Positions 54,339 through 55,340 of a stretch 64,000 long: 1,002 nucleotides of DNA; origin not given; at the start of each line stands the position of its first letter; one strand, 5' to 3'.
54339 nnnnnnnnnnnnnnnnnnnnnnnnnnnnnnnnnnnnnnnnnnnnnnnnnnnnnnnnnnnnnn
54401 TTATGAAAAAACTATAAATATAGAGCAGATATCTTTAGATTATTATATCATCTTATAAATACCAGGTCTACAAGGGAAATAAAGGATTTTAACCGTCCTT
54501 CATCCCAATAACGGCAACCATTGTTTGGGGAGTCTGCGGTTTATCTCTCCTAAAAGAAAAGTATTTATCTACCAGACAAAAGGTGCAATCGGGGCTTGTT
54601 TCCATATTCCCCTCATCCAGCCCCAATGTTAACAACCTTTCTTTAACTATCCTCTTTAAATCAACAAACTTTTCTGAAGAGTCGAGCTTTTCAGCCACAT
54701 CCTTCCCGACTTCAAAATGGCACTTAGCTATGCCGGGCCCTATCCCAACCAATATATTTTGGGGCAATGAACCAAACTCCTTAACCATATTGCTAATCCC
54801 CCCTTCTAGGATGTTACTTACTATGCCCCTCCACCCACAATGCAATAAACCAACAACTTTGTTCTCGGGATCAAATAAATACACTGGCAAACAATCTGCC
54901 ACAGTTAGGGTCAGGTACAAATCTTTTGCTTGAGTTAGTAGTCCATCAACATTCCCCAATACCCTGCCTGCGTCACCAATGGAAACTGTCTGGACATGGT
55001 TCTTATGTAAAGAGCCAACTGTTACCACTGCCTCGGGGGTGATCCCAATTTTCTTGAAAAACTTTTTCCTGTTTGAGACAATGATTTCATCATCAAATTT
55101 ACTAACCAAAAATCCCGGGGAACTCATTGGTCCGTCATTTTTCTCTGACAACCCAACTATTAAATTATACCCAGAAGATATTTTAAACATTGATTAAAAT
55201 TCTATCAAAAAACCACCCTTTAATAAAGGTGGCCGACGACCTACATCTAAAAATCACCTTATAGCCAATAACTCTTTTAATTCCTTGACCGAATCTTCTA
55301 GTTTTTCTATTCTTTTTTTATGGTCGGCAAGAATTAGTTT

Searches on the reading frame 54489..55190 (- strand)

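Call 97: search_protein_families(library=pfam, proteins=[window:54489-55190:-], max_evalue=0.001)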
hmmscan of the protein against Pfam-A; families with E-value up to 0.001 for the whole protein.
window:54489-55190:- (233 aa): 1 family
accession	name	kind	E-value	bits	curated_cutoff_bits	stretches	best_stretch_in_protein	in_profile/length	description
PF02578.20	Cu-oxidase_4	-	6.6e-51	173.5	22.9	1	33-221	24-231/238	Multi-copper polyphenol oxidoreductase laccase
